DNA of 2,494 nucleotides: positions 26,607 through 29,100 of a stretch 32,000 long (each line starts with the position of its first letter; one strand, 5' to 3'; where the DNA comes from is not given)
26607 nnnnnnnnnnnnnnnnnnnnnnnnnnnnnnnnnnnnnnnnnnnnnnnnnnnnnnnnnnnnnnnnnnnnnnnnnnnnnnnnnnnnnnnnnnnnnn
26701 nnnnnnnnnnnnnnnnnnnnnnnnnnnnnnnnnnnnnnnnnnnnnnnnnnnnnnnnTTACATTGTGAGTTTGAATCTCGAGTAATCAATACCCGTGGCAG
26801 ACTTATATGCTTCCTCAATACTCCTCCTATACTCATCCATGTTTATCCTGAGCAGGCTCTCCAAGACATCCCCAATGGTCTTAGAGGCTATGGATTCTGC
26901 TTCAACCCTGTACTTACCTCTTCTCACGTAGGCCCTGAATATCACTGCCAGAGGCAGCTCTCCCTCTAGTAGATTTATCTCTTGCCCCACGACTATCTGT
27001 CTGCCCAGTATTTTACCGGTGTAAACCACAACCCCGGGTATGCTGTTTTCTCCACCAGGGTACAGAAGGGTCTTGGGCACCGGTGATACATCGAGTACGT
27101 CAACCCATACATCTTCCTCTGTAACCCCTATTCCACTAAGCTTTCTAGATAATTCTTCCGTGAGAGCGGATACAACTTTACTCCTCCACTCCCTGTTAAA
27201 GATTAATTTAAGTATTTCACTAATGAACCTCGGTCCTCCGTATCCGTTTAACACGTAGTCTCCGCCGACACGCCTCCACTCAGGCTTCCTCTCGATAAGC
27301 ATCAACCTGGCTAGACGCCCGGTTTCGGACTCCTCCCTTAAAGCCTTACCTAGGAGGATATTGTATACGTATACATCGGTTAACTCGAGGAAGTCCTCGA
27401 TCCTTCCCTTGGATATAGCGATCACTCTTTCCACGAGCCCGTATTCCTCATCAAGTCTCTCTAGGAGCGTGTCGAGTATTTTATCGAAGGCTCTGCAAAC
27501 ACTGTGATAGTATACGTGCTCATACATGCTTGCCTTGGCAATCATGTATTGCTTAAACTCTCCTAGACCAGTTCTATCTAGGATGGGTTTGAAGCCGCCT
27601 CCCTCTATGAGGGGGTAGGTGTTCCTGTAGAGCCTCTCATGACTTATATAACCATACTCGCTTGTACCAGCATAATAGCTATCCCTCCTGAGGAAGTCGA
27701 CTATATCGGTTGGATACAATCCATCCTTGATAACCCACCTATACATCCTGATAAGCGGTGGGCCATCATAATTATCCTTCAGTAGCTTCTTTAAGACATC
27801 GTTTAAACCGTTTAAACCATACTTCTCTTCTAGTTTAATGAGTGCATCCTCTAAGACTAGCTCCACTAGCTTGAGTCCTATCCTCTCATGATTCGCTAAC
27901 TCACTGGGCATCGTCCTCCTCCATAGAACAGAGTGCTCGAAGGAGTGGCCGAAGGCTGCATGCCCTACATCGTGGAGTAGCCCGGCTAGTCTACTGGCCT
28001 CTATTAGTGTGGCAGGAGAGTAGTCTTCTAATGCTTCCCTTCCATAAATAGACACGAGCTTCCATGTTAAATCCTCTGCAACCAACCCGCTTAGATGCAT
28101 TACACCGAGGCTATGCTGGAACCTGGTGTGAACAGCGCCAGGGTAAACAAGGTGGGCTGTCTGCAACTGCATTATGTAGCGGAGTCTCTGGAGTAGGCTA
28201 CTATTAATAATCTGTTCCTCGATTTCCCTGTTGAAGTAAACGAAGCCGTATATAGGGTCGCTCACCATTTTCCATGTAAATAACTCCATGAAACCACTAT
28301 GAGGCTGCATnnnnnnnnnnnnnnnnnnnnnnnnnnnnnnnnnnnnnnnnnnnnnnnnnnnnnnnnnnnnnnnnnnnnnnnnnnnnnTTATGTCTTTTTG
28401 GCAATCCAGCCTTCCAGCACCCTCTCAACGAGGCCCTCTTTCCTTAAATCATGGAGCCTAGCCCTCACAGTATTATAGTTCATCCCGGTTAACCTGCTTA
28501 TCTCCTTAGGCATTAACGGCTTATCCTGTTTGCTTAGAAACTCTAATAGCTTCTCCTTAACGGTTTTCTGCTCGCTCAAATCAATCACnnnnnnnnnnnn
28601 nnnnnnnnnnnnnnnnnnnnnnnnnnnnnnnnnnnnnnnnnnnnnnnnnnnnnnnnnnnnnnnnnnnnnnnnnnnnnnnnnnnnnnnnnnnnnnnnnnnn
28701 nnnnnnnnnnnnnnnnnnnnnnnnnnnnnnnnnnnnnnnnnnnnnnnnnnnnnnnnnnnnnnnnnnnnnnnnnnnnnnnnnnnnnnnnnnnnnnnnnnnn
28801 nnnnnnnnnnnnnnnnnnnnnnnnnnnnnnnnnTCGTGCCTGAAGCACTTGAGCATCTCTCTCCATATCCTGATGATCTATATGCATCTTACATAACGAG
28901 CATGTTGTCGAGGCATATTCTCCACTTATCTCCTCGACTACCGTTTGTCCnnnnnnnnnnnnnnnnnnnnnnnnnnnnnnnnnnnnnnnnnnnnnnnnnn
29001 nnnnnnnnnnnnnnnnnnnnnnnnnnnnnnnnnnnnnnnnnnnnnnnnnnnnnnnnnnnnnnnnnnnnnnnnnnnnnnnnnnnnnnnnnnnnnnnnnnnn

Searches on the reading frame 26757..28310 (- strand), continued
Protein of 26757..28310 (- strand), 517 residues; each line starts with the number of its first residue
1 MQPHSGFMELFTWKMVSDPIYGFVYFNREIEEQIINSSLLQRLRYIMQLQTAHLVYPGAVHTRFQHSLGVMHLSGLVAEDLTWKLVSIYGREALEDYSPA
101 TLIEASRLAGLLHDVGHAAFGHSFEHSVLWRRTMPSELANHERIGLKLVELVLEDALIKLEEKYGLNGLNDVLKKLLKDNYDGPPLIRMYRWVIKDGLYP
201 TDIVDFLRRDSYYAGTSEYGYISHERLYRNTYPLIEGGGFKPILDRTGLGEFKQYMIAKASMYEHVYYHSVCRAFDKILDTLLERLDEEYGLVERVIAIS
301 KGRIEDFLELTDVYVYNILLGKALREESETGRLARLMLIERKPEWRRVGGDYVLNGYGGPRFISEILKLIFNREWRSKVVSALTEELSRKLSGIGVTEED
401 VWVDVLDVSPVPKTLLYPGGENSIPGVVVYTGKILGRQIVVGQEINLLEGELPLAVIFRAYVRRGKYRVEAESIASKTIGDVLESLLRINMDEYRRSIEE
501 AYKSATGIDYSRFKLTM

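Call 21: find_related_loci(query=A1, collection=genome_contigs, flank=6000)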
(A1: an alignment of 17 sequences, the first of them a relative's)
Query A1 (517 aa) in genome_contigs; peptide patterns used: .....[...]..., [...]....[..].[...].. (x = any residue, [..] = any of these).
600 stretches matched a pattern (row limit reached: there are more); 582 encode a relative of the query (tblastn E <= 1e-3); the best 80 are kept; 80 distinct loci.
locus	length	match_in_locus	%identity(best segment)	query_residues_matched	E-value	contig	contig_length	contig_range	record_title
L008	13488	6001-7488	55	11-510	3e-177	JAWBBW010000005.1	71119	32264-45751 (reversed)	MAG: Desulfurococcaceae archaeon isolate GMQP_201705_bins_39 GMQP_201705_bins_39_scaffold_5, whole genome shotgun sequen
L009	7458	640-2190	54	5-517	6e-177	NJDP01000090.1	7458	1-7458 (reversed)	MAG: Desulfurococcales archaeon ex4484_58 ex4484_58_scaffold_12784_length_7458__count_1013, whole genome shotgun sequenc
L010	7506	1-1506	51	17-517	2e-169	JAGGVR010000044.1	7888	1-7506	MAG: Staphylothermus sp. isolate AUK105 PB_MBMC_059_c_000000000139, whole genome shotgun sequence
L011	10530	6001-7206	37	1-404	1e-70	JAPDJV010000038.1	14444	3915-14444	MAG: Thermoproteota archaeon isolate S9B2_HD70 c_000000001051, whole genome shotgun sequence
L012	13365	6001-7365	34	11-483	4e-63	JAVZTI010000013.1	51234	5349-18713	MAG: Desulfurococcaceae archaeon isolate DRTY-8_201705_bins_7 DRTY-8_201705_bins_7_scaffold_13, whole genome shotgun seq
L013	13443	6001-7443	33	16-468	2e-54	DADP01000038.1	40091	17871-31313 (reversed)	MAG TPA_asm: Desulfurococcaceae archaeon UBA285 UBA285_contig_35558, whole genome shotgun sequence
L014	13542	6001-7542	29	16-501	2e-49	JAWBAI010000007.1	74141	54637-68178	MAG: Desulfurococcaceae archaeon isolate ZZQ_201901_bins_23 ZZQ_201901_bins_23_scaffold_7, whole genome shotgun sequence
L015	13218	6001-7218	31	7-463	2e-39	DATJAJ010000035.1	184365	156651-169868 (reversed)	MAG TPA_asm: Nitrososphaerales archaeon isolate SMAG_U15324 k141_3776520, whole genome shotgun sequence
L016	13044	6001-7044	29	16-414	5e-37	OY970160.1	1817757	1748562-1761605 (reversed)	MAG: uncultured Nitrososphaerales archaeon isolate MFD09222.bin.1.114 genome assembly, chromosome: 1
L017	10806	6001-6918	34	13-322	5e-37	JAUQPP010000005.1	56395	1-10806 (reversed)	MAG: Thermotogota bacterium isolate JZ-1.bins.120.201901 NODE_249_length_56395_cov_2.104891, whole genome shotgun sequen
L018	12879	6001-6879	33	12-315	8e-37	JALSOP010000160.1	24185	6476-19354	MAG: Desulfurococcales archaeon isolate 356-284_metabat1_scaf2bin.123 356-284_scaffold_817_c1, whole genome shotgun sequ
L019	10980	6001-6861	33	13-306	3e-36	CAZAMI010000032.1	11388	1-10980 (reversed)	MAG TPA_asm: uncultured Desulfurococcaceae archaeon isolate binchicken_co6_446 genome assembly, contig: NODE_6856_length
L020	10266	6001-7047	30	16-414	5e-36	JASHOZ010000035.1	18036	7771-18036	MAG: Nitrososphaerales archaeon isolate JOPF036 JOPF_NEAR_contig_648759, whole genome shotgun sequence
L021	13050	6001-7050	30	16-414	3e-36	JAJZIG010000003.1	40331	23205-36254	MAG: archaeon isolate LSA3.bin14 NODE_1345_length_40331_cov_1.549274, whole genome shotgun sequence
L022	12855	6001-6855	35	16-334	7e-36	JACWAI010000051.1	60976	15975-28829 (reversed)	MAG: Nitrososphaerales archaeon isolate A_CRE_07 k141_207532, whole genome shotgun sequence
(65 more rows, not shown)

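Call 80: search_protein_families(library=pfam, proteins=[L006:9548-10195:+], max_evalue=0.01)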
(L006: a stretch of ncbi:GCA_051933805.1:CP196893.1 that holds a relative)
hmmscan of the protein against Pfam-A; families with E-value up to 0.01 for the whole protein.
L006:9548-10195:+ (215 aa): 0 families

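Call 90: search_dna_similar(query=window:26757-28310:-, collection=phages, mode=protein, max_evalue=0.001, max_rows=15)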
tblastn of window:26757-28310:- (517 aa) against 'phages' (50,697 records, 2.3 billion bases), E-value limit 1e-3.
Records with a match: 13; places in all: 13; records where one place covers at least 80% of the query: 0.
Best place of each record, by identity: <60% 13.
By first word of the organism name: Listeria 6; Klebsiella 4; Staphylococcus 2; Enterococcus 1.
By host as written in the record: Listeria monocytogenes 6; Staphylococcus aureus 2; Enterococcus faecalis 1; Klebsiella pneumoniae ST11-VIM1 1; Klebsiella pneumoniae 1; Klebsiella pneumoniae ST11-OXA48 1; Klebsiella pneumoniae ST340-VIM1 1.
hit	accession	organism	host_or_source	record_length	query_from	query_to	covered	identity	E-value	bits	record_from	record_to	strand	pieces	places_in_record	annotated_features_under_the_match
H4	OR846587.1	Enterococcus phage Efs 1-1-1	Enterococcus faecalis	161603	14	343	64%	28.4%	1e-22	108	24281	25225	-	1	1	record has no annotation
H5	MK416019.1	Klebsiella phage ST11-VIM1phi8.3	Klebsiella pneumoniae ST11-VIM1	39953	18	348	64%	26.7%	7e-26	118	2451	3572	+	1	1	HD domain-containing protein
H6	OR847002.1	Listeria phage LM 4-11-1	Listeria monocytogenes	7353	14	290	54%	30.2%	6e-23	108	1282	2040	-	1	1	record has no annotation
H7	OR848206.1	Listeria phage LM 4-14-1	Listeria monocytogenes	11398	14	290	54%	30.2%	7e-23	108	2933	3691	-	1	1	record has no annotation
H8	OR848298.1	Listeria phage LM 4-14-1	Listeria monocytogenes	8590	14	290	54%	29.0%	5e-19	97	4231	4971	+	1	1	record has no annotation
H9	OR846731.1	Listeria phage LM 4-11-1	Listeria monocytogenes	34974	14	290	54%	29.0%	5e-19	97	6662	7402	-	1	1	record has no annotation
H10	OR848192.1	Listeria phage LM 4-14-1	Listeria monocytogenes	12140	14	290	54%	29.0%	1e-18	96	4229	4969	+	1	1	record has no annotation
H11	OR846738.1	Listeria phage LM 4-11-1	Listeria monocytogenes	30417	14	290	54%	29.0%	1e-18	96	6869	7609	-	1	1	record has no annotation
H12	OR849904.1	Staphylococcus phage SA 1298 Kay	Staphylococcus aureus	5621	8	291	55%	25.8%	2e-14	82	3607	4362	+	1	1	record has no annotation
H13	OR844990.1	Staphylococcus phage SA 1306 Kay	Staphylococcus aureus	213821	8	291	55%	25.8%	2e-14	82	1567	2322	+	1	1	record has no annotation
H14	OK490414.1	Klebsiella phage Kp4861-1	Klebsiella pneumoniae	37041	18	284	52%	26.8%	6e-25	115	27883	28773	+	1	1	record has no annotation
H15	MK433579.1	Klebsiella phage ST11-OXA48phi15.1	Klebsiella pneumoniae ST11-OXA48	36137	201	348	29%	27.0%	1e-5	54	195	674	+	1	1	phosphohydrolase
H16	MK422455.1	Klebsiella phage ST340-VIM1phi10.1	Klebsiella pneumoniae ST340-VIM1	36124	201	348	29%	27.0%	1e-5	54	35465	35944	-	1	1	phosphohydrolase (x2)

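Call 104: find_encoding_contigs(protein=P0029, flank=5000, max_places=1)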
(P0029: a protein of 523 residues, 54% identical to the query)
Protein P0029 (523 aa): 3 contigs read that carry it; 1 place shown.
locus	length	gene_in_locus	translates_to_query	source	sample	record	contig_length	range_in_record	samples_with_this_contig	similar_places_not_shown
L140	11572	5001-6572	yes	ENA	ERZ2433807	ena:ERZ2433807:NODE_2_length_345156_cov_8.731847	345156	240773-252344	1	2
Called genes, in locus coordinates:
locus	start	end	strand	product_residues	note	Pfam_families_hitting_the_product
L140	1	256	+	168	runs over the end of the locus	-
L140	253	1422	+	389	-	-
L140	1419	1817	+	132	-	-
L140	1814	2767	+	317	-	-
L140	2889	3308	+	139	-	-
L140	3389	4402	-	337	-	PF00520:Ion_trans (weak), PF07885:Ion_trans_2, PF02254:TrkA_N, PF02080:TrkA_C (weak)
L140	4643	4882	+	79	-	PF13412:HTH_24 (weak), PF08279:HTH_11 (weak)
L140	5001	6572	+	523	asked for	PF01966:HD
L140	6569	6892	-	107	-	-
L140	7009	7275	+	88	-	-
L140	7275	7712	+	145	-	-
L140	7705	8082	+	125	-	-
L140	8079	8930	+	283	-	-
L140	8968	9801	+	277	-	PF14512:TM1586_NiRdase (faint), PF00881:Nitroreductase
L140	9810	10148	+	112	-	-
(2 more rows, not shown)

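Call 105: find_encoding_contigs(protein=P0057, flank=5000, max_places=1)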
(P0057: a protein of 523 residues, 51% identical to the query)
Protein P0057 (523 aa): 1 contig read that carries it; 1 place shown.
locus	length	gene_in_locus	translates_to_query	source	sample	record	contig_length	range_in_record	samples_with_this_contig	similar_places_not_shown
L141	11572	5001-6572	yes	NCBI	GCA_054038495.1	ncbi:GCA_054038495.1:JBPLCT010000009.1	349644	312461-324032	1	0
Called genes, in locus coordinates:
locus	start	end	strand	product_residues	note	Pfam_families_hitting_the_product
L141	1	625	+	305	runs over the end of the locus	-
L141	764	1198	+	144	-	-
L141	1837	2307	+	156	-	-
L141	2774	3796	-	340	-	PF07885:Ion_trans_2, PF02254:TrkA_N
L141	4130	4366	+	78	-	PF01978:TrmB (weak)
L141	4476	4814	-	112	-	PF25937:DUF7980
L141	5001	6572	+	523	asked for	PF01966:HD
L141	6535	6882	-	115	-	-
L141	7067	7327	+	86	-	-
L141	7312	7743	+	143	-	-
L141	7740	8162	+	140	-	-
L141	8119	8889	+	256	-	-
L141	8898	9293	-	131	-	-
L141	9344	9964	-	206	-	PF02163:Peptidase_M50 (weak)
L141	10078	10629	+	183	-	PF01467:CTP_transf_like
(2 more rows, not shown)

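Call 106: find_encoding_contigs(protein=P0046, flank=5000, max_places=1)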
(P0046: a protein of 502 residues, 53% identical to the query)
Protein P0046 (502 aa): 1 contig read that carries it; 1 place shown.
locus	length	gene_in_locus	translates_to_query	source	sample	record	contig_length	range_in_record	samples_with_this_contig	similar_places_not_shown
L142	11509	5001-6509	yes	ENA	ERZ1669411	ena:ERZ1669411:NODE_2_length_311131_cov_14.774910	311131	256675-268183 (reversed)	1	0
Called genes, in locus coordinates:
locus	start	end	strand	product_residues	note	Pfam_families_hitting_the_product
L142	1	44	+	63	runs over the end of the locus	-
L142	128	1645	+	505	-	PF02359:CDC48_N (faint), PF02885:Glycos_trans_3N, PF00591:Glycos_transf_3, PF07831:PYNP_C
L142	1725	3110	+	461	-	PF00070:Pyr_redox (faint), PF01266:DAO (weak), PF01494:FAD_binding_3 (faint), PF04820:Trp_halogenase (faint), PF05834:Lycopene_cycl, PF12831:FAD_oxidored (weak), PF13450:NAD_binding_8 (faint), PF22578:GGR_cat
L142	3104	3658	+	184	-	-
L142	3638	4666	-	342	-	PF01368:DHH, PF02272:DHHA1 (weak)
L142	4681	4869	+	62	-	PF13412:HTH_24 (weak), PF01022:HTH_5 (weak), PF04703:FaeA (weak), PF08279:HTH_11 (weak), PF09339:HTH_IclR, PF12802:MarR_2, PF12840:HTH_20 (weak)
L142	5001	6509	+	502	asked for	PF01966:HD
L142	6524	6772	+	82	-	-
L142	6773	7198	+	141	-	-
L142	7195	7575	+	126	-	-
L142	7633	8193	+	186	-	PF01467:CTP_transf_like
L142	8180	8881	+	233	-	PF03692:CxxCxxCC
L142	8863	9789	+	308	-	PF03099:BPL_LplA_LipB, PF02237:BPL_C (weak)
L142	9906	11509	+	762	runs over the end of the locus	PF00270:DEAD, PF04851:ResIII (weak), PF00271:Helicase_C, PF09369:MZB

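Call 107: find_encoding_contigs(protein=P0068, flank=5000, max_places=1)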
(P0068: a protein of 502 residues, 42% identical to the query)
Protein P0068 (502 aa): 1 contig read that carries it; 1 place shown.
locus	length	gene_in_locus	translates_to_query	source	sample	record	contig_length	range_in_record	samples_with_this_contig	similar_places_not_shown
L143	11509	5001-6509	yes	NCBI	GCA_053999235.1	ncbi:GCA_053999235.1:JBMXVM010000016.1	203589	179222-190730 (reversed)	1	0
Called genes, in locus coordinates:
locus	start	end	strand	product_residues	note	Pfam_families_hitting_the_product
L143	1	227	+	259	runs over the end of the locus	PF02080:TrkA_C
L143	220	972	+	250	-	PF00899:ThiF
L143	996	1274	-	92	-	-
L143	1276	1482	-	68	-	-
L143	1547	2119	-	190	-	-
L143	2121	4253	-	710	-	PF00270:DEAD, PF04851:ResIII, PF22527:DEXQc_Suv3, PF00271:Helicase_C, PF20470:HTH_61 (faint), PF21280:Helicase_dom4_arc, PF10391:DNA_pol_lambd_f (faint), PF14520:HHH_5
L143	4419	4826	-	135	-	PF25937:DUF7980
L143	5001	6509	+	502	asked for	PF01966:HD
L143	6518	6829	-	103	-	-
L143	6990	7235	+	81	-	-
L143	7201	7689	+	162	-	-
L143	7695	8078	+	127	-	-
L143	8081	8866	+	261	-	-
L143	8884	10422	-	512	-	-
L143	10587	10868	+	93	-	PF03297:Ribosomal_S25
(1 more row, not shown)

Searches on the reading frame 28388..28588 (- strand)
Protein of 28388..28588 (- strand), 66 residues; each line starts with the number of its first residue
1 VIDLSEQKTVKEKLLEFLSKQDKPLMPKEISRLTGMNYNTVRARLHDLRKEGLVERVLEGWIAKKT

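Call 7: search_protein_families(library=pfam, proteins=[window:28388-28588:-], max_evalue=0.1)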
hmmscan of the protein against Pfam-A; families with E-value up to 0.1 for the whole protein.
window:28388-28588:- (66 aa): 27 families (the best 25 are shown)
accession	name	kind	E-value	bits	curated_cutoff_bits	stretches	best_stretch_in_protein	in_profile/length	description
PF09339.16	HTH_IclR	-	1.3e-08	34.9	22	1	14-56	8-50/52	IclR helix-turn-helix domain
PF12802.13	MarR_2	-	3.8e-05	24.2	27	1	14-57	10-53/61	MarR family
PF01022.26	HTH_5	-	4.7e-05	23.6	22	1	13-55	6-46/47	Bacterial regulatory protein, arsR family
PF12840.13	HTH_20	-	0.00014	22.2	27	1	14-57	9-51/51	Helix-turn-helix domain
PF13412.12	HTH_24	-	0.00031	20.7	21.9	1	12-55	6-48/48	Winged helix-turn-helix DNA-binding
PF08461.16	HTH_12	-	0.00042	20.6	21.4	1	13-58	2-52/66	Ribonuclease R winged-helix domain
PF03444.21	HrcA_DNA-bdg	-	0.00055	20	21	1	6-56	5-55/79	Winged helix-turn-helix transcription repressor, HrcA DNA-binding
PF04703.18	FaeA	-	0.00063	20.4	20.7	1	11-57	2-48/62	FaeA-like protein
PF08279.18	HTH_11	-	0.0011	19.2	25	1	12-52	3-43/55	HTH domain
PF08281.18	Sigma70_r4_2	-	0.0011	19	25.7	1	28-50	30-52/54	Sigma-70, region 4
PF13545.12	HTH_Crp_2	-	0.0013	19.1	27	1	24-56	22-55/70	Crp-like helix-turn-helix domain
PF10007.15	DUF2250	-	0.0014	19.1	24.4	1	10-62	9-60/93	Uncharacterized protein conserved in archaea (DUF2250)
PF09862.15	DUF2089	-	0.002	18.2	33.4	1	28-48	20-40/47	Domain of unknown function (DUF2089)-HTH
PF02082.26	Rrf2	-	0.0039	17.8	30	1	18-55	15-54/132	Iron-dependent Transcriptional regulator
PF25213.1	HVO_A0261_N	-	0.0058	16.9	35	1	13-57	15-57/86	HVO_A0261 N-terminal domain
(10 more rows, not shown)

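Call 8: search_protein_families(library=padloc, proteins=[window:28388-28588:-], max_evalue=0.1)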
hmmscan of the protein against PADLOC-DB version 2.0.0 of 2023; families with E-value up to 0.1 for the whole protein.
window:28388-28588:- (66 aa): 19 families
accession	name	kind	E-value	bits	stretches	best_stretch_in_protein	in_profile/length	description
PDLC01870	CARF3--CARF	-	6.4e-06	24.1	1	10-57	137-184/228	-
PDLC01438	Csa3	-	3e-05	22.2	1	10-60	149-194/305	"CAS-I,CAS-II,CAS-III,CAS-IV,CAS-V,CAS-VI; associated_signaling"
PDLC01858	CARF3--CARF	-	9.2e-05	20.4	1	14-64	149-197/204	-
PDLC01850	CARF3--CARF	-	0.00012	20.1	1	10-56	146-191/209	-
PDLC01044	Csa3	-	0.00018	19.4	1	7-60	131-183/194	Type I-A associated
PDLC01857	CARF3--CARF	-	0.00027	18.6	1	5-57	124-176/201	-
PDLC01848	CARF3--CARF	-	0.00032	18.4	1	6-56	134-181/197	-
PDLC01866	CARF3--CARF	-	0.00081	17.4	1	8-58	138-187/207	-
PDLC02267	AbiEi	-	0.0014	16.1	1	10-60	5-56/252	AbiEi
PDLC04368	PDC-M05A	-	0.0033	15.3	1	10-58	14-63/201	-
PDLC01434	CasR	-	0.0033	15.3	1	11-57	130-174/191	"CAS-I,CAS-II,CAS-III,CAS-IV,CAS-V,CAS-VI; associated_signaling"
PDLC01879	CARF3--CARF_TM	-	0.0045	14.6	1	13-56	160-202/222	-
PDLC02976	WH_III-A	-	0.0053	15.4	1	15-55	9-49/104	-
PDLC02232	AbiEi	-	0.0056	14.6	1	7-61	3-57/177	AbiEi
PDLC02236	AbiEi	-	0.0056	14.4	1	20-60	11-50/207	AbiEi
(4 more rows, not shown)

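Call 9: search_protein_families(library=ncbifam, proteins=[window:28388-28588:-], max_evalue=0.1)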
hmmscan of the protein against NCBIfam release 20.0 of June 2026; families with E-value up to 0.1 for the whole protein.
window:28388-28588:- (66 aa): 8 families
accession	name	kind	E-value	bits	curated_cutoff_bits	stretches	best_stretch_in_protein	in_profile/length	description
NF053660.1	ORF80_fam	equivalog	0.00057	19.7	95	1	9-57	2-49/70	ORF80 family leucine zipper DNA-binding protein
NF053755.1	MsvR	equivalog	0.0008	19.2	220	1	9-56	13-58/236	transcriptional factor MsvR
NF033788.1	HTH_metalloreg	subfamily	0.011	15.6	55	1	13-60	15-61/77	metalloregulator ArsR/SmtB family transcription factor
TIGR00498.1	lexA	equivalog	0.016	14.8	110.95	1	6-57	7-59/203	transcriptional repressor LexA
NF040939.2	trans_reg_lrs14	equivalog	0.024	14.7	90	1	13-57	25-69/103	Lrs14 family HTH-type transcriptional regulator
NF004910.0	PRK06266.1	equivalog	0.056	12.6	180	1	3-55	23-74/185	transcription initiation factor E subunit alpha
NF006930.0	PRK09415.1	subfamily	0.061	13.1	198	1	25-50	144-169/179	RNA polymerase factor sigma C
TIGR01884.1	cas_HTH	subfamily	0.079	12.3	60.2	1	27-57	159-189/202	CRISPR-associated CARF protein Csa3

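Call 10: search_protein_families(library=phrogs, proteins=[window:28388-28588:-], max_evalue=0.1)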
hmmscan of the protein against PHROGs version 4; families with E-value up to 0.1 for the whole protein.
window:28388-28588:- (66 aa): 19 families
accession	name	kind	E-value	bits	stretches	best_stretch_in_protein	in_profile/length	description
phrog_1123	-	unknown function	1.3e-08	35.6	1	10-57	33-79/112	-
phrog_2440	-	transcription regulation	3.1e-06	28.1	1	11-57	30-78/126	transcriptional regulator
phrog_1687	-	transcription regulation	1.7e-05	25.8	1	10-58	3-114/162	MarR family transcrition regulator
phrog_31115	-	DNA, RNA and nucleotide metabolism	0.0001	23.7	1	10-61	61-112/121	replication initiation protein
phrog_142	-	moron, auxiliary metabolic gene and host takeover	0.0013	19.8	1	6-56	9-58/116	Ren-like exclusion protein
phrog_2030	-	transcription regulation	0.0013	19.5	1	6-57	11-62/202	transcriptional regulator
phrog_3855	-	DNA, RNA and nucleotide metabolism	0.0033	18.8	1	25-56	80-111/115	HTH DNA binding protein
phrog_7185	-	unknown function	0.0045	18.2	1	34-64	45-76/79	-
phrog_633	-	transcription regulation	0.0069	17.9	1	8-59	1-51/111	transcriptional regulator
phrog_16568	-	moron, auxiliary metabolic gene and host takeover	0.012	16.8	1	15-61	11-56/129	Ren-like exclusion protein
phrog_1032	-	DNA, RNA and nucleotide metabolism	0.015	16.3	1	29-56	42-69/281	replication initiation protein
phrog_3502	-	unknown function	0.015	16.3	1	14-56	60-103/131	-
phrog_12156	-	DNA, RNA and nucleotide metabolism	0.025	14.2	1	8-57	418-470/485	DNA helicase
phrog_11214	-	unknown function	0.049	14.6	1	20-58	61-99/123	-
phrog_6336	-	unknown function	0.05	14.9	1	14-58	18-63/81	-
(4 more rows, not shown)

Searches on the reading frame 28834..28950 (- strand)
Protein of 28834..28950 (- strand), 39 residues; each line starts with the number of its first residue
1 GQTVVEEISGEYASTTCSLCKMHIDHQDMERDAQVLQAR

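Call 55: search_protein_families(library=pfam, proteins=[window:28834-28950:-], max_evalue=1)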
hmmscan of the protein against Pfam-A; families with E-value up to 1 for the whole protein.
seq(39 aa): 1 family
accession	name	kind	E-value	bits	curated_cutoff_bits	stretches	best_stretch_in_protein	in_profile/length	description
PF23145.1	Zf_2nd_IFT121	-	0.031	14.4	25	1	8-31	10-33/45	IFT121, second zinc finger domain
